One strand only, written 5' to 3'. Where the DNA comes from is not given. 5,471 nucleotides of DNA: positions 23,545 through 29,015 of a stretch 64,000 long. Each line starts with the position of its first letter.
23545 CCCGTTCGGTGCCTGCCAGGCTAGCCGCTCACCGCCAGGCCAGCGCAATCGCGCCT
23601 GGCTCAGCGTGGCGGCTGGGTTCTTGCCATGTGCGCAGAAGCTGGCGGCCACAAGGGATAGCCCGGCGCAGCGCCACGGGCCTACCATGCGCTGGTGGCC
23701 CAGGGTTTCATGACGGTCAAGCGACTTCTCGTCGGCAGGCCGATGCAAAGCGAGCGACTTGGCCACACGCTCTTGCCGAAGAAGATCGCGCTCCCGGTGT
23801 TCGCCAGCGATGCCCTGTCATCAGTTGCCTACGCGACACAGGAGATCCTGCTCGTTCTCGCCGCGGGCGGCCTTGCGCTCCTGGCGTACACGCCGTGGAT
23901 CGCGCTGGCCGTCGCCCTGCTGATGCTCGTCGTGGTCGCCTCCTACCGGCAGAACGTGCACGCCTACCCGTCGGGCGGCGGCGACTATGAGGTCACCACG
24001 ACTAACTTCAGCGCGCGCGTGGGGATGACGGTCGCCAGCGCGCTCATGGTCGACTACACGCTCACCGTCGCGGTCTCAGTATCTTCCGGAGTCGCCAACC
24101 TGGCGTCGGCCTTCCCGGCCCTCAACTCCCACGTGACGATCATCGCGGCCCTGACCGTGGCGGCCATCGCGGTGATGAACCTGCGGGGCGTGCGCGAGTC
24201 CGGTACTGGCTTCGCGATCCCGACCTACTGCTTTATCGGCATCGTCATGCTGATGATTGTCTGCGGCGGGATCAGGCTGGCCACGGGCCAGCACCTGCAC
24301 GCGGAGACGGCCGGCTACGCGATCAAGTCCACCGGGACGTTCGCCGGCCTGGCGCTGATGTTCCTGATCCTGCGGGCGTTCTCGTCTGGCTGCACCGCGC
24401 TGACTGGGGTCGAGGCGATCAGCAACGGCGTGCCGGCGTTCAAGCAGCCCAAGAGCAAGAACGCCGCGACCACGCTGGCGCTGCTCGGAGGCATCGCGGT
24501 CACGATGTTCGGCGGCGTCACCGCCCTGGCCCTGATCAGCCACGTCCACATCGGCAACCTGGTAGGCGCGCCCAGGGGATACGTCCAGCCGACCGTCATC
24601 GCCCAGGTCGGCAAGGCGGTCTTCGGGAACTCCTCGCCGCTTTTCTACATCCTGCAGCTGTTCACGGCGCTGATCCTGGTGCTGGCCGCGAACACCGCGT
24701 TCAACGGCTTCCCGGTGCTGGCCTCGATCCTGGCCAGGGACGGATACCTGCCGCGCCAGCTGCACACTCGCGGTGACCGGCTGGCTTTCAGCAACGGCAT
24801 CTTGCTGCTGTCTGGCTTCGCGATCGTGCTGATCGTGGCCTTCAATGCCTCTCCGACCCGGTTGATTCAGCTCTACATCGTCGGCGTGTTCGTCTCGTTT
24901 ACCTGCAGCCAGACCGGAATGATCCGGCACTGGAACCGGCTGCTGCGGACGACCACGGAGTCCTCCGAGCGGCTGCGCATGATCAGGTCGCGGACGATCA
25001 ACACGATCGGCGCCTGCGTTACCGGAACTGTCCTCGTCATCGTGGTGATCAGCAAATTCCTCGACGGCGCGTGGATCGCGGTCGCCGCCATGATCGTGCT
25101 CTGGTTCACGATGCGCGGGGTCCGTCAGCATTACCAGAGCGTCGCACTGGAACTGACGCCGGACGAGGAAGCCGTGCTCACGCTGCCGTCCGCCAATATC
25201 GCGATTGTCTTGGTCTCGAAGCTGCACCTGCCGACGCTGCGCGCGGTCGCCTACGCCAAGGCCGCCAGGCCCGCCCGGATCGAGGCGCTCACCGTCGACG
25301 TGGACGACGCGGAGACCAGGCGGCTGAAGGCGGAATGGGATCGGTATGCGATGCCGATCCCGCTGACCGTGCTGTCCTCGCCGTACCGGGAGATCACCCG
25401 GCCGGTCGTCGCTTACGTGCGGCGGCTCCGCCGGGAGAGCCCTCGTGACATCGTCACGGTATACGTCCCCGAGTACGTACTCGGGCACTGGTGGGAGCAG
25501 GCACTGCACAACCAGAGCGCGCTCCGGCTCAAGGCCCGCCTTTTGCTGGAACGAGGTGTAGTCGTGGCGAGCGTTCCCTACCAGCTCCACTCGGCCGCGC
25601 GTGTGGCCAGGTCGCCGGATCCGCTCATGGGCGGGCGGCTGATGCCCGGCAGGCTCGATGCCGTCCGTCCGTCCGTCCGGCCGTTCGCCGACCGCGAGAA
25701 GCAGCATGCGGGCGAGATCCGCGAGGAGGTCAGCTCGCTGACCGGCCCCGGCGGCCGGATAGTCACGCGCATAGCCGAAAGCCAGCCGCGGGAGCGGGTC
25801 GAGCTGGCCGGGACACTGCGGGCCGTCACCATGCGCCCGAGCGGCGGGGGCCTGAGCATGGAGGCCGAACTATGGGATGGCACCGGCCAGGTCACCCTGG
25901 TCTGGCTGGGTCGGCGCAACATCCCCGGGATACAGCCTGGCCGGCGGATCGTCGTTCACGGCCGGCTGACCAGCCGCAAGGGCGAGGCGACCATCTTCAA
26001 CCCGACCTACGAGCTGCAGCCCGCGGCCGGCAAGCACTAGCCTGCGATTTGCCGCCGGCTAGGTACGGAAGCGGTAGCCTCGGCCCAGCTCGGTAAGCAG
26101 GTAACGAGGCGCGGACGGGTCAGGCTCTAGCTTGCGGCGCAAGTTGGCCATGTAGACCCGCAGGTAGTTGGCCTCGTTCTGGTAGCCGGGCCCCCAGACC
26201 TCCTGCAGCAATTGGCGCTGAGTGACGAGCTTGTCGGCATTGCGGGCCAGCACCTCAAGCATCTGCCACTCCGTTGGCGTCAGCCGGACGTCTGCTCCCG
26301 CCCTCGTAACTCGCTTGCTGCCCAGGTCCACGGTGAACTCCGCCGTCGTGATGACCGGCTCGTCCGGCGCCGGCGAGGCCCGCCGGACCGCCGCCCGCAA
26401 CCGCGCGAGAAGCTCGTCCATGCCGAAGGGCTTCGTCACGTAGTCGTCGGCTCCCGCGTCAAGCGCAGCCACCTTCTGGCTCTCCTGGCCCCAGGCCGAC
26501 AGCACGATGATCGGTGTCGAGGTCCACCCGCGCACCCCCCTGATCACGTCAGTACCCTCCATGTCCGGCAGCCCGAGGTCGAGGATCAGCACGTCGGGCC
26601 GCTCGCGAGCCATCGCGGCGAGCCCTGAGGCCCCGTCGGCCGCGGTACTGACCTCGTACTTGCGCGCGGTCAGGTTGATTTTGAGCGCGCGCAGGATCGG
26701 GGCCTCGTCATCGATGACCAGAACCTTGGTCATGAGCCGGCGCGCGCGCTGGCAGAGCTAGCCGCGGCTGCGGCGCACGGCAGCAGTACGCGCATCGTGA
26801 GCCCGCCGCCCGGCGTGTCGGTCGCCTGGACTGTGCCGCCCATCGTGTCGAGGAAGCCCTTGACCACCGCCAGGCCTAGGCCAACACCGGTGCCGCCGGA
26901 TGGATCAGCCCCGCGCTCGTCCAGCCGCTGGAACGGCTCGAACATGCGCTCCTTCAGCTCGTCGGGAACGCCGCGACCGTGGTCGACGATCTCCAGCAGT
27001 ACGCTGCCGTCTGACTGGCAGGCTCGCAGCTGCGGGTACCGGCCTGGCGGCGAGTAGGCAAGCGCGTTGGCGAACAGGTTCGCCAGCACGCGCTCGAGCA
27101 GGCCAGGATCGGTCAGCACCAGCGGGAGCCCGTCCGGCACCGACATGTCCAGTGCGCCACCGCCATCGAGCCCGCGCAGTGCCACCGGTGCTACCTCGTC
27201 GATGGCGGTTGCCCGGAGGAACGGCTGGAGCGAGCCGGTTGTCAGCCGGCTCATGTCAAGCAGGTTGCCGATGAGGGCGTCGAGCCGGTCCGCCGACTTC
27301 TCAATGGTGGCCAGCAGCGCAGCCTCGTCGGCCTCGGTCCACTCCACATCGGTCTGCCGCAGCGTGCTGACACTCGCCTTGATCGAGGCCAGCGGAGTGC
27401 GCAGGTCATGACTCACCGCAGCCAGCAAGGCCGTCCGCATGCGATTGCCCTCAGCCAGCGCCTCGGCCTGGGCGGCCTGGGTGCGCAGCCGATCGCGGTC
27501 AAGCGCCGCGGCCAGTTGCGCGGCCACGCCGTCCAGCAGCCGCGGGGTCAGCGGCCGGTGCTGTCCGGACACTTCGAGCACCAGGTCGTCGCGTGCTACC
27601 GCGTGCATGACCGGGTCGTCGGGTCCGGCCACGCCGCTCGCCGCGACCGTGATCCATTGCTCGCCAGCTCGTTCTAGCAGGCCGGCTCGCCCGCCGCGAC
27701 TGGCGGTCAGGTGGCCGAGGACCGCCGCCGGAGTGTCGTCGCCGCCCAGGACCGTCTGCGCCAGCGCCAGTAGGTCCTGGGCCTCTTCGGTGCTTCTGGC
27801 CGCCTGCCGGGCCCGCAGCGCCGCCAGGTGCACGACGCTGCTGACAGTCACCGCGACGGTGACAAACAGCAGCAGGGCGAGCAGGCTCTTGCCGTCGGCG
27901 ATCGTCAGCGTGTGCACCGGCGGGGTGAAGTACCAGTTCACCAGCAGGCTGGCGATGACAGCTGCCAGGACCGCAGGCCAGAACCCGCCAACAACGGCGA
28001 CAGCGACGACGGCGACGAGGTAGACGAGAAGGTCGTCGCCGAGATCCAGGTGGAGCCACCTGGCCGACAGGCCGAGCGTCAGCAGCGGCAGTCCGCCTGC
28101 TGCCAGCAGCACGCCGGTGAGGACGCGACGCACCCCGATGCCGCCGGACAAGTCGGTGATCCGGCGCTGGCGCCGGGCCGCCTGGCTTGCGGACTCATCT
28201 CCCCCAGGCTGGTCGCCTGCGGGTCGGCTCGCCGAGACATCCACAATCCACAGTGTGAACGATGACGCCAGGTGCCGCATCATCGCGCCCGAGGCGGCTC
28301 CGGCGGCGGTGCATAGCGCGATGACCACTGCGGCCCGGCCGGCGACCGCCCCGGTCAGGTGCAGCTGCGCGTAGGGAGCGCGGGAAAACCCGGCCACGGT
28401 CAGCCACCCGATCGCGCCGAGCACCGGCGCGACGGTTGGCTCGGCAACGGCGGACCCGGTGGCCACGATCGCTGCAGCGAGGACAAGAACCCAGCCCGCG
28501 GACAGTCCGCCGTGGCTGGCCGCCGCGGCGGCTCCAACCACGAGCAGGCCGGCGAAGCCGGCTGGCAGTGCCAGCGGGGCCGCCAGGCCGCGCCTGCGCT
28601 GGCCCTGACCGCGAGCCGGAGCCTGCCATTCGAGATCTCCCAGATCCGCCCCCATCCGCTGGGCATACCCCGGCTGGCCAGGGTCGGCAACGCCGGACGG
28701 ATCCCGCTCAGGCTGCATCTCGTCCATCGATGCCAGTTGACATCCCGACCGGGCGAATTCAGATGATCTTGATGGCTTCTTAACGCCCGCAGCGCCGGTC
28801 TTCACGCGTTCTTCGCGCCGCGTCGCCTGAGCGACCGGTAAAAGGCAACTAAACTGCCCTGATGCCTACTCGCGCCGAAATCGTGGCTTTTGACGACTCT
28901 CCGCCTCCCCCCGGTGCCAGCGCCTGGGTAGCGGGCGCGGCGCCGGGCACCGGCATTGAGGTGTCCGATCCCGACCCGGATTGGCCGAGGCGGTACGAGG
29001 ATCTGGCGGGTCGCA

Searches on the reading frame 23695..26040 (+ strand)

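Call 19: search_protein_families(library=pfam, proteins=[window:23695-26040:+], max_evalue=0.001)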
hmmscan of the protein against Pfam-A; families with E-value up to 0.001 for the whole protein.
window:23695-26040:+ (781 aa): 2 families
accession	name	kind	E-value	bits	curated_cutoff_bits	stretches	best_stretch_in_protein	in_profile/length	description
PF13520.12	AA_permease_2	-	1e-28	100.9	27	1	41-469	15-423/427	Amino acid permease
PF01336.31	tRNA_anti-codon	-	5.1e-05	23.6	27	1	702-773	1-73/75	OB-fold nucleic acid binding domain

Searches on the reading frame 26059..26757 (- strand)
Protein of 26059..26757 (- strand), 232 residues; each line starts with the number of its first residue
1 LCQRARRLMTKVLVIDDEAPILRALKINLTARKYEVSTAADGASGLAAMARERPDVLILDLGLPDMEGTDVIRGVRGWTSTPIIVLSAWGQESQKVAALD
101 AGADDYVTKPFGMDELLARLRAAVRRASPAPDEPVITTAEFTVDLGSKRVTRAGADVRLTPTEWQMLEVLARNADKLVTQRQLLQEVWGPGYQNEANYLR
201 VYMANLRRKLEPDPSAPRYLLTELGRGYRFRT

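Call 19: search_protein_families(library=pfam, proteins=[window:26059-26757:-], max_evalue=0.001)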
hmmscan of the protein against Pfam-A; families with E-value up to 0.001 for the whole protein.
window:26059-26757:- (232 aa): 2 families
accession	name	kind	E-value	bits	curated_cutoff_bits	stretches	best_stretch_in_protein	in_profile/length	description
PF00072.30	Response_reg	-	4e-28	98.2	30.2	1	12-120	1-110/111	Response regulator receiver domain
PF00486.34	Trans_reg_C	-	1.5e-23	83.1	26.2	1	155-230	2-77/77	Transcriptional regulatory protein, C terminal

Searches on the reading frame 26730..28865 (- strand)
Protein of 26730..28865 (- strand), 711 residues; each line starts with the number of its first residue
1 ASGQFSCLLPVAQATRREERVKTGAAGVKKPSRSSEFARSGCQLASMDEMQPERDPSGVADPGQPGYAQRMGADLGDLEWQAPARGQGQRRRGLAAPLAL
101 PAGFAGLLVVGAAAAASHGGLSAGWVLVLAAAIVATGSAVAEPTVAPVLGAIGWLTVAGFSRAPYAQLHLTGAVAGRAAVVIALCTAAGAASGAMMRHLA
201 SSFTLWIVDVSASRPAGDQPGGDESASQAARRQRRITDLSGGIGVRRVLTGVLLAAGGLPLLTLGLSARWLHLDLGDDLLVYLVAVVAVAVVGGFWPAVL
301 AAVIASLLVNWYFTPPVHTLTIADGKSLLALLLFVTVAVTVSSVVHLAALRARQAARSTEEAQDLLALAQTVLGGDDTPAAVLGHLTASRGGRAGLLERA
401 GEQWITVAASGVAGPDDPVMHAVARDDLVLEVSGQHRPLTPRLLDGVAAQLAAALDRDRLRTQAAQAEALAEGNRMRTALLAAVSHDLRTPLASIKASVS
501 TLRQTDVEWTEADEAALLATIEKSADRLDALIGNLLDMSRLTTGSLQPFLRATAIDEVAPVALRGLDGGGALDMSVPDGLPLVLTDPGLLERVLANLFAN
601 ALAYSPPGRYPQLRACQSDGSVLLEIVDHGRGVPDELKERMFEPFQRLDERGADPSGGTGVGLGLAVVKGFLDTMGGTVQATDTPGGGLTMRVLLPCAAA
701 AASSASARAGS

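Call 19: search_protein_families(library=pfam, proteins=[window:26730-28865:-], max_evalue=0.001)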
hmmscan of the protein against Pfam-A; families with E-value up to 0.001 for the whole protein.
window:26730-28865:- (711 aa): 3 families
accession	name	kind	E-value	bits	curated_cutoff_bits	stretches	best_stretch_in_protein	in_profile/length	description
PF13493.11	DUF4118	-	1.6e-24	86.1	28.4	1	255-357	3-106/107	Domain of unknown function (DUF4118)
PF02518.31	HATPase_c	-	2.6e-21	76.6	26.4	1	586-697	2-109/111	Histidine kinase-, DNA gyrase B-, and HSP90-like ATPase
PF00512.31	HisKA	-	5.8e-16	58.7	26.9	1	477-544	2-66/66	His Kinase A (phospho-acceptor) domain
